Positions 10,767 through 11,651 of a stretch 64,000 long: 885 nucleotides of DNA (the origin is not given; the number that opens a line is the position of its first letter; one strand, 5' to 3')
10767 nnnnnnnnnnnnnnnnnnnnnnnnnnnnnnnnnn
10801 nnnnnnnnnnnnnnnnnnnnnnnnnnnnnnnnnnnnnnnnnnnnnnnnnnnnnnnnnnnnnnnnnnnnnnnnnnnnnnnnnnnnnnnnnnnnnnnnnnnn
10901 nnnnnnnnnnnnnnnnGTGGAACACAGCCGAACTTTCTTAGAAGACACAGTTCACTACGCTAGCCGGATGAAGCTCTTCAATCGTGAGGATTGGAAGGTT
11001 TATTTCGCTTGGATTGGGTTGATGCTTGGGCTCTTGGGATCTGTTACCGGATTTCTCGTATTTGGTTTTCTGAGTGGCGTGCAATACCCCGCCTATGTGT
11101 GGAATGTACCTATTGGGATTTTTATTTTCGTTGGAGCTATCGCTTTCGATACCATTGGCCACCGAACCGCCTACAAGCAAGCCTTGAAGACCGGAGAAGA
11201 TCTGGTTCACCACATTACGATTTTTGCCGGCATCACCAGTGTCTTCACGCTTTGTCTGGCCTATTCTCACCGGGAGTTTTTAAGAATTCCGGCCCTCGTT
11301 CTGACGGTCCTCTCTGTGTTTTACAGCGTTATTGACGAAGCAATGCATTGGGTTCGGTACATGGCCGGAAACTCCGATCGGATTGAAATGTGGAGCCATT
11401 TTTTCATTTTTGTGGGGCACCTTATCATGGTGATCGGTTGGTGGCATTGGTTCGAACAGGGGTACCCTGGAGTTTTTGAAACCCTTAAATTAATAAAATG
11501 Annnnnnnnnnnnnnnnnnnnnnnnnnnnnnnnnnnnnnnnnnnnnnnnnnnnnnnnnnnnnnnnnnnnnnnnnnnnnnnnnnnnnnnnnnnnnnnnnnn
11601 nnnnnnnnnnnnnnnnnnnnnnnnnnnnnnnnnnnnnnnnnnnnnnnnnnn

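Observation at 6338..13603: Carotenoid operon translationally coupled to a small membrane protein and an AsmA-family lipid-transport protein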

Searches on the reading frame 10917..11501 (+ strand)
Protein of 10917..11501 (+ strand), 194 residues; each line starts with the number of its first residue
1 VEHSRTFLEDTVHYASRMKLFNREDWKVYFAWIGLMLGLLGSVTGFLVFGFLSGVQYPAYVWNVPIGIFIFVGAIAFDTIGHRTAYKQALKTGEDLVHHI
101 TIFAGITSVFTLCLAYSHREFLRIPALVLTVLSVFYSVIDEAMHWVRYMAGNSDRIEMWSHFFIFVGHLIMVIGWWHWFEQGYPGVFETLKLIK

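Call 3: search_protein_families(library=pfam, proteins=[window:10917-11501:+], max_evalue=0.01)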
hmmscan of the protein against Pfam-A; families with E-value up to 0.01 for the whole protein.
window:10917-11501:+ (194 aa): 0 families

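Call 4: search_protein_families(library=ncbifam, proteins=[window:10917-11501:+], max_evalue=0.01)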
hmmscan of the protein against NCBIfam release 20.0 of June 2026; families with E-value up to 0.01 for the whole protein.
window:10917-11501:+ (194 aa): 0 families

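Call 10: find_homologous_proteins(query=window:10917-11498:+)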
Query window:10917-11498:+ (194 aa): 683 proteins with E <= 0.001 among 840 candidates; the best 120 are listed.
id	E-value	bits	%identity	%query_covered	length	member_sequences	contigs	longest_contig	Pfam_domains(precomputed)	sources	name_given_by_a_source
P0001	5.1e-126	436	98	100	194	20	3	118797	-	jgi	jgi:hypothetical protein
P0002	1.2e-123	428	96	100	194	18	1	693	-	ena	-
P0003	2.4e-117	408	90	100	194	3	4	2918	-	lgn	-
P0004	2.5e-113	395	88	100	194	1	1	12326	-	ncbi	ncbi:MAG: hypothetical protein ACKN9V_04865 [Pseudomonadota bacterium]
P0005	4.6e-111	387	86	100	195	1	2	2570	-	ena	-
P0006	6.3e-111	387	87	98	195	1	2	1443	-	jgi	jgi:MFS family permease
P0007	2.3e-110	385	86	100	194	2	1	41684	-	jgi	-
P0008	1.3e-109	383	85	100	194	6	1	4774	-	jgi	-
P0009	5.9e-109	380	84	99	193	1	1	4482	-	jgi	-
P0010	2.4e-107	375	83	100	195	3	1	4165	-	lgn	-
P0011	4.7e-107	374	83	99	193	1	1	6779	-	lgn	-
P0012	6.8e-107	374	83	99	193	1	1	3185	-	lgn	-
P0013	1.1e-106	373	84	100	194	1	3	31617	-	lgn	-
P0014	4.7e-105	368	81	100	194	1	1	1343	-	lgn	-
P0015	7.6e-105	367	82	99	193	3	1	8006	-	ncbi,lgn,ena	-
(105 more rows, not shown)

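Call 12: find_related_loci(query=window:10917-11498:+, collection=genome_contigs, flank=10000)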
Query window:10917-11498:+ (194 aa) in genome_contigs; peptide patterns used: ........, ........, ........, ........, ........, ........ (x = any residue, [..] = any of these).
128 stretches matched a pattern; 88 encode a relative of the query (tblastn E <= 1e-3); the best 80 are kept; 80 distinct loci.
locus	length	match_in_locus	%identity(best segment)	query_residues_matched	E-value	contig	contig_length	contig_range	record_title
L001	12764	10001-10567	94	1-189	3e-120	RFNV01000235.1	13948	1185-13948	MAG: Proteobacteria bacterium isolate LLD_334 Lanier.contig6027.13948bp, whole genome shotgun sequence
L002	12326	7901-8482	88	1-194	3e-115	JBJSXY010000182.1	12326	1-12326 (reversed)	MAG: Pseudomonadota bacterium isolate samp_4435_maxbin_723 samp_4435_1143435, whole genome shotgun sequence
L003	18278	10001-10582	87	1-194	6e-114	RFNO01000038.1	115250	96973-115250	MAG: Proteobacteria bacterium isolate LLD_190 Lanier.contig251603.115250bp, whole genome shotgun sequence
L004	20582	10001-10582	70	1-194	1e-89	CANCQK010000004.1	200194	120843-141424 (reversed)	MAG: Bdellovibrionales bacterium isolate JR-MC-I-240519-274 genome assembly, contig: JR-MC-I-240519-C28, whole genome sh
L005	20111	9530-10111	69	1-194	5e-89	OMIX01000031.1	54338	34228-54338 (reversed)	Deltaproteobacteria bacterium isolate AM_0619 genome assembly, contig: AM_0619_31, whole genome shotgun sequence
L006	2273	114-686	70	1-191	4e-92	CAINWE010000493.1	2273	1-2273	MAG: Oligoflexia bacterium isolate VK_bin-2343 genome assembly, contig: bin-2343:493/498, whole genome shotgun sequence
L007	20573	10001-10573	68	4-194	2e-88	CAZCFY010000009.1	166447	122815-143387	MAG TPA_asm: uncultured Bdellovibrionales bacterium isolate SRP287453_co1_314 genome assembly, contig: NODE_74_length_16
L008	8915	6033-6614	70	1-194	1e-88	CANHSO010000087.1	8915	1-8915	MAG: Bacteriovoracaceae bacterium isolate RE-26jul17-183 genome assembly, contig: RE-26jul17-C14330, whole genome shotgu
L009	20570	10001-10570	68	4-193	6e-87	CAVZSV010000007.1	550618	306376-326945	MAG: uncultured delta proteobacterium isolate MFD09495.bin.1.125 genome assembly, contig: contig_8439, whole genome shot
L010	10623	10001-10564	70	4-191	8e-87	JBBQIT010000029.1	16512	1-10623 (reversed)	MAG: Bdellovibrionota bacterium isolate Co_metawrap_796 Cmw_796_k141_20936748_length_16512_cov_6.0000, whole genome shot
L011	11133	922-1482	70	5-191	1e-86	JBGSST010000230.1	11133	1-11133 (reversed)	MAG: Bdellovibrionota bacterium isolate JTS-AC389 k141_2206129, whole genome shotgun sequence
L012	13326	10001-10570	65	4-193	2e-86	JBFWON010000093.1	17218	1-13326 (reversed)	MAG: Bdellovibrionales bacterium isolate CA_2019_TPBF_137 NODE_14949_length_17218_cov_4.800187_TPBF, whole genome shotgu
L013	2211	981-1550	67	5-194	2e-89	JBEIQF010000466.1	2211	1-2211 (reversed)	MAG: Halobacteriovoraceae bacterium isolate Sample-106-S6-bin-96 Sample_106_S6-bin_96-k141_864327, whole genome shotgun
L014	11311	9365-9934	66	2-191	3e-86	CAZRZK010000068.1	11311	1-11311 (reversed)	MAG TPA_asm: uncultured Pseudobdellovibrionaceae bacterium isolate SRP342105_co2_9 genome assembly, contig: NODE_6159_le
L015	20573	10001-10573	68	4-194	1e-85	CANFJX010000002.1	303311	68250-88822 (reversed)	MAG: Bacteriovoracaceae bacterium isolate Jr-11may16-290 genome assembly, contig: Jr-11may16-C17, whole genome shotgun s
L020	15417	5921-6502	64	1-194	7e-85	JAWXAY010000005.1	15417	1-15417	MAG: Pseudomonadota bacterium isolate MP5IB2.201 k99_128564, whole genome shotgun sequence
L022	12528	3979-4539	66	4-190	6e-84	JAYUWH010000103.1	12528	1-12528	MAG: Bdellovibrionales bacterium isolate GL124_UP_metabat_123 GL124_UP_metabat_123_102, whole genome shotgun sequence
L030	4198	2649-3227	62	2-194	2e-82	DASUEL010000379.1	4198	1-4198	MAG TPA_asm: Bdellovibrionales bacterium isolate SMAG_U1352 k141_524660, whole genome shotgun sequence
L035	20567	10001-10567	63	5-193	1e-81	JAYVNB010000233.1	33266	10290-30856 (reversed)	MAG: Bacteriovoracaceae bacterium isolate GL65_DN_concoct_128 GL65_DN_concoct_128_232, whole genome shotgun sequence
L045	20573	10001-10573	62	4-194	9e-80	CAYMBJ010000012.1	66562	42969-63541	MAG TPA_asm: uncultured Pseudobdellovibrionaceae bacterium isolate SRP329715_co2_332 genome assembly, contig: NODE_855_l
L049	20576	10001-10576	59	3-194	2e-79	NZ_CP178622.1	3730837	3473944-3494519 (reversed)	Bdellovibrio sp. HCB117 chromosome, complete genome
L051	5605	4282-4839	62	7-192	2e-78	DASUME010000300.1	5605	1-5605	MAG TPA_asm: Polyangiales bacterium isolate SMAG_U1563 k141_87573, whole genome shotgun sequence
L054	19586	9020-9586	61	6-194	4e-78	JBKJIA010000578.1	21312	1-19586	MAG: Polyangiales bacterium isolate ant_bin.134 S1Ck117_3799642_flag_0_multi_15.2302_len_21312, whole genome shotgun seq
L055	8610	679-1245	60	3-191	4e-78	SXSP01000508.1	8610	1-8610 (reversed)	MAG: Bdellovibrionales bacterium isolate F1-140-MAGs087 F1-140__c535270, whole genome shotgun sequence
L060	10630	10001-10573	60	4-194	2e-77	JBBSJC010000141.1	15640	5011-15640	MAG: Polyangiales bacterium isolate LS4_concoct.218 LS4_concoct.218_K_1229405_L_15640_cov_11.0000, whole genome shotgun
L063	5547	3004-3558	63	6-190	3e-77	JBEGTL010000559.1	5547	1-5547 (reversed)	MAG: Pseudomonadota bacterium isolate providencecreek_2019_sw_WHONDRS-S19S_0007_A_bin.2 scaffold_0001320, whole genome s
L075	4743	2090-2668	57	2-194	3e-70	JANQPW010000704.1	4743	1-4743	MAG: Silvanigrellales bacterium isolate IP29b_bin.18 k99_3624053, whole genome shotgun sequence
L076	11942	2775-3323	61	8-191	1e-69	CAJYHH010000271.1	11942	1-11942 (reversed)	MAG: Candidatus Sericytochromatia bacterium isolate maxbin_SP350_1.003_cleaned genome assembly, contig: k127_269171, who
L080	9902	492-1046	59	6-190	2e-66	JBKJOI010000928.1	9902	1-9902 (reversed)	MAG: Haliangiales bacterium isolate ant_bin.405 k117_5038523, whole genome shotgun sequence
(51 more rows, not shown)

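Call 16: search_protein_families(library=pfam, proteins=[L004:10601-11236:+, L005:10128-10967:+, L005:10969-11664:+, L035:10677-12683:+, L022:4573-5316:-, L022:5313-6137:-, L022:6137-6985:-, L049:10576-11613:+, L045:10607-12046:+, L076:3354-4475:+], max_evalue=0.001)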
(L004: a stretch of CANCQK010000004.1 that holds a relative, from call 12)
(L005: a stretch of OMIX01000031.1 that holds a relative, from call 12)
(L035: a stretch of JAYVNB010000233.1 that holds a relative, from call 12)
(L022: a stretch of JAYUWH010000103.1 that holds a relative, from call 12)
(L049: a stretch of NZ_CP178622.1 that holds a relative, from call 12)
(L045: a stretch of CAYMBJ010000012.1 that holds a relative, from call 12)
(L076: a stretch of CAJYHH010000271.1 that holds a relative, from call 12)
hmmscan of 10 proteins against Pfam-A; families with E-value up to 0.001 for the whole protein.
L004:10601-11236:+ (211 aa): 0 families

L005:10128-10967:+ (279 aa): 1 family
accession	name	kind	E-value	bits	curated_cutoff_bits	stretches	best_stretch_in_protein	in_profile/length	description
PF01048.26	PNP_UDP_1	-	2.5e-41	142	25.1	1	2-234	2-227/233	Phosphorylase superfamily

L005:10969-11664:+ (231 aa): 0 families

L035:10677-12683:+ (668 aa): 0 families

L022:4573-5316:- (247 aa): 2 families
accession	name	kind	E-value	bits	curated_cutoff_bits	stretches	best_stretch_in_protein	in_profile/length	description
PF01061.29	ABC2_membrane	-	4.6e-10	39.8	26.9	1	11-206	7-206/211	ABC-2 type transporter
PF12698.13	ABC2_membrane_3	-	1.2e-08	34.9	31.6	1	44-236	154-347/347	ABC-2 family transporter protein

L022:5313-6137:- (274 aa): 3 families
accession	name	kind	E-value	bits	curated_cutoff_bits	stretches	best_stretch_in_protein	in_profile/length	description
PF00005.33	ABC_tran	-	1.1e-31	110.7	25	1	19-155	1-136/137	ABC transporter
PF13304.12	AAA_21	-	3.9e-12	47.3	27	1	113-190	223-303/304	AAA domain, putative AbiEii toxin, Type IV TA system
PF02463.25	SMC_N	-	0.00084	19.3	40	0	29-49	24-44/220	RecF/RecN/SMC N terminal domain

L022:6137-6985:- (282 aa): 1 family
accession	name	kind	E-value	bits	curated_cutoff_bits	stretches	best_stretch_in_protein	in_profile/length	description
PF04116.19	FA_hydroxylase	-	7.8e-26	91.5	31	1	131-264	2-132/132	Fatty acid hydroxylase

L049:10576-11613:+ (345 aa): 6 families
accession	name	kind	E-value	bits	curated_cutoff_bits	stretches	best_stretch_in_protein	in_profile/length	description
PF00535.33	Glycos_transf_2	-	1.7e-23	83.8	23.3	1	38-199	1-164/168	Glycosyl transferase family 2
PF13506.12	Glyco_transf_21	-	1.1e-14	54.8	21.7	1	89-255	5-171/174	Glycosyl transferase family 21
PF13632.12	Glyco_trans_2_3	-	2.4e-11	44.2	27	1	118-311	2-191/198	Glycosyl transferase family group 2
PF13641.12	Glyco_tranf_2_3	-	3e-11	44.2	27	1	37-240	3-212/230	Glycosyltransferase like family 2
PF10111.15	Glyco_tranf_2_2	-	5.2e-07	29.9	27.3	1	38-137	1-104/276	Glycosyltransferase like family 2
PF13704.12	Glyco_tranf_2_4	-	0.0002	22.2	27.5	1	44-124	1-81/98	Glycosyl transferase family 2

L045:10607-12046:+ (479 aa): 1 family
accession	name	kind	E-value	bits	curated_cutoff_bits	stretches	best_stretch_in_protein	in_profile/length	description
PF00120.29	Gln-synt_C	-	1.5e-98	330.5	24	1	140-475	2-344/344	Glutamine synthetase, catalytic domain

L076:3354-4475:+ (373 aa): 6 families
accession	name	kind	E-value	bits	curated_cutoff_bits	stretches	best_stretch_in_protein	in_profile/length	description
PF00535.33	Glycos_transf_2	-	1.3e-22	81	23.3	1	45-216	1-167/168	Glycosyl transferase family 2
PF13506.12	Glyco_transf_21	-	5.9e-12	45.8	21.7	1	108-267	10-170/174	Glycosyl transferase family 21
PF13641.12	Glyco_tranf_2_3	-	6.2e-11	43.2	27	1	43-234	2-192/230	Glycosyltransferase like family 2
PF13704.12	Glyco_tranf_2_4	-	8.2e-09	36.3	27.5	1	51-139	1-82/98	Glycosyl transferase family 2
PF10111.15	Glyco_tranf_2_2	-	0.00025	21.1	27.3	1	45-151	1-104/276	Glycosyltransferase like family 2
PF13632.12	Glyco_trans_2_3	-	0.00039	20.7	27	1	133-335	3-183/198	Glycosyl transferase family group 2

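Call 17: search_protein_representatives(protein=window:10917-11498:+)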
Query: 194 residues. Proteins with E-value up to 0.001 (for the whole library): 85; up to 1e-10: 54; up to 1e-30: 9. The best 85 are listed.
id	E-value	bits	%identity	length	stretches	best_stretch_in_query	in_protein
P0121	4.1e-62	225.8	56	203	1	6-189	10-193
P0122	2.0e-53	197.4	56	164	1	36-192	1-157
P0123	6.6e-45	169.6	48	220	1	8-190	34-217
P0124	4.5e-43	163.6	71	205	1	88-190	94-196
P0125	6.8e-43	163.0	45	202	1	10-192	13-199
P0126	4.6e-39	150.5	60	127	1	17-142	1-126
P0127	3.5e-37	144.4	53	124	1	75-192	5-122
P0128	1.9e-35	138.7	40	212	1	11-191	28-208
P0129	2.8e-32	128.4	58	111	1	14-118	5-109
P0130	2.0e-28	115.8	55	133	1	12-134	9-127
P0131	1.2e-27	113.2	61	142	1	56-144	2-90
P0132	3.9e-27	111.6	55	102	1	94-191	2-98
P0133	7.9e-27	110.6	52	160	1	6-102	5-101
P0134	6.8e-26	107.5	50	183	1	12-122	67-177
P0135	4.9e-25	104.7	59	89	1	112-191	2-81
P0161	3.7e-14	69.2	32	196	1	21-190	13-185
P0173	9.2e-11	58.1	26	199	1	37-179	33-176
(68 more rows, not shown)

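Call 24: search_protein_families(library=pfam, proteins=[L054:8153-8875:+, L054:6705-8093:-, L060:9095-9856:+, L063:2094-2726:-, L051:2332-3921:+, L055:20-670:+, L011:1-898:-, L075:1-1862:-, L080:1716-4106:+, L030:1909-2643:+], max_evalue=0.001)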
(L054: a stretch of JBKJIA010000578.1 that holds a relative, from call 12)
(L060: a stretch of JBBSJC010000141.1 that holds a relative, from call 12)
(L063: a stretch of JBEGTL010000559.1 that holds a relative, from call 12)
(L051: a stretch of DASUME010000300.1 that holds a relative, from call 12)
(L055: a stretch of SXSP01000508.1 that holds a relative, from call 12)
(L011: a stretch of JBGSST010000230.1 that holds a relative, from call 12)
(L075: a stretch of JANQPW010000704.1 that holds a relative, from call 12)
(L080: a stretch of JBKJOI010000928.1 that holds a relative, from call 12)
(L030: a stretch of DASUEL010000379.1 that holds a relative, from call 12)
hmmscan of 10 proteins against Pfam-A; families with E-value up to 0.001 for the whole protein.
L054:8153-8875:+ (240 aa): 1 family
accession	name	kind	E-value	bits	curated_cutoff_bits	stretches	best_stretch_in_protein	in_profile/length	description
PF01551.29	Peptidase_M23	-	4e-31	107.5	28.7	1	120-215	2-96/96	Peptidase family M23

L054:6705-8093:- (462 aa): 11 families
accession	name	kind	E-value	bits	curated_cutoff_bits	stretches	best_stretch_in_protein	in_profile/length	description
PF00158.32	Sigma54_activat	-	9e-67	224.4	20.2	1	161-325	2-166/168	Sigma-54 interaction domain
PF14532.12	Sigma54_activ_2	-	3e-23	83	25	1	161-331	1-138/138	Sigma-54 interaction domain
PF25601.1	AAA_lid_14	-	2.6e-16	59.6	27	1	332-406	1-80/87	AAA+ ATPase lid domain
PF16697.10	Yop-YscD_cpl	-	4.7e-12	46.4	33.2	1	71-146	13-90/94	Inner membrane component of T3SS, cytoplasmic domain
PF02954.25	HTH_8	-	9.4e-12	44.9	22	1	420-460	2-42/42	Bacterial regulatory protein, Fis family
PF00498.31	FHA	-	1.5e-11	45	20.7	1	77-138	1-65/67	FHA domain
PF07728.20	AAA_5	-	6.2e-07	29.9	22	1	184-303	2-124/139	AAA domain (dynein-related subfamily)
PF07724.20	AAA_2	-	1.9e-05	25.2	27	1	184-310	6-133/166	AAA domain (Cdc48 subfamily)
PF17913.6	FHA_2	-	3e-05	24.4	23.1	0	61-126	4-69/71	FHA domain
PF00004.35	AAA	-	7.7e-05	23.6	21.2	1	185-305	2-115/131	ATPase family associated with various cellular activities (AAA)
PF01078.27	Mg_chelatase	-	0.00026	20.9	20.3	0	239-301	93-157/207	Magnesium chelatase, subunit ChlI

L060:9095-9856:+ (253 aa): 1 family
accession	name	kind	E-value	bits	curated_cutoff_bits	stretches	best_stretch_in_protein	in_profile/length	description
PF01551.29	Peptidase_M23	-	1.2e-31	109.1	28.7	1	134-229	2-96/96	Peptidase family M23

L063:2094-2726:- (210 aa): 0 families

L051:2332-3921:+ (529 aa): 0 families

L055:20-670:+ (216 aa): 1 family
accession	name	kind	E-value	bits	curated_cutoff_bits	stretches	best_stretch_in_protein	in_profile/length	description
PF00494.24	SQS_PSY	-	1.2e-54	186.3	26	1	12-195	73-260/263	Squalene/phytoene synthase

L011:1-898:- (299 aa): 0 families

L075:1-1862:- (620 aa): 1 family
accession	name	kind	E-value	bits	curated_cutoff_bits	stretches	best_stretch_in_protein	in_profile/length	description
PF05834.18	Lycopene_cycl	-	8.1e-28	98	23.4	1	271-620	2-342/380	Lycopene cyclase protein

L080:1716-4106:+ (796 aa): 0 families

L030:1909-2643:+ (244 aa): 3 families
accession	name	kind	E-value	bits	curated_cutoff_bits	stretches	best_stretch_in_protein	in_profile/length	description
PF12698.13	ABC2_membrane_3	-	4.3e-11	42.9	31.6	1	40-233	154-347/347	ABC-2 family transporter protein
PF01061.29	ABC2_membrane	-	1.9e-10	41.1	26.9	1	7-202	6-205/211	ABC-2 type transporter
PF13346.12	ABC2_membrane_5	-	0.00053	20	25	1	53-172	38-158/205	ABC-2 family transporter protein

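Call 28: predict_structure(alignment_id=A1)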
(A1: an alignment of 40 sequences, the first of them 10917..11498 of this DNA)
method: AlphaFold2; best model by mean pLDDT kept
length: 194 residues; sequences in the alignment: 40
mean_pLDDT: 92.4   pTM: 0.86
mean pLDDT of the five models: 92.4, 92.3, 92.1, 91.1, 90.3
residues with pLDDT >= 90: 160; 70-90: 31; 50-70: 1; < 50: 2
segments of 3 or more residues with pLDDT < 50: none
pLDDT, mean of each block of 10 residues (from residue 1): 75 94 96 95 98 98 98 94 84 83 92 94 95 94 90 90 96 95 96 90
secondary structure, 60 per line:
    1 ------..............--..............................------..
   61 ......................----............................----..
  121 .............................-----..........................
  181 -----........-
elements in order: H7-20 H23-52 H59-82 H87-114 H119-149 H155-180 H186-193

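Call 31: search_solved_structures(query=A2, max_evalue=10)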
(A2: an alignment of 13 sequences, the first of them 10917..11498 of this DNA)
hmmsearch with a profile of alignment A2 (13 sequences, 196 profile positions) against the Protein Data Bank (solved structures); distinct sequences matched with E-value up to 10: 2.
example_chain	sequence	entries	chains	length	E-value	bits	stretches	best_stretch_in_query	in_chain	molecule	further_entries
8x0a_A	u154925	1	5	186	0.34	13.6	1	65-136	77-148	Putative mycofactocin biosynthesis transcriptional regulator MftR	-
8ikj_R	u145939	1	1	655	1.2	11.9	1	10-78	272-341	Adhesion G protein-coupled receptor E5,Soluble cytochrome b562,Adhesion G protein-coupled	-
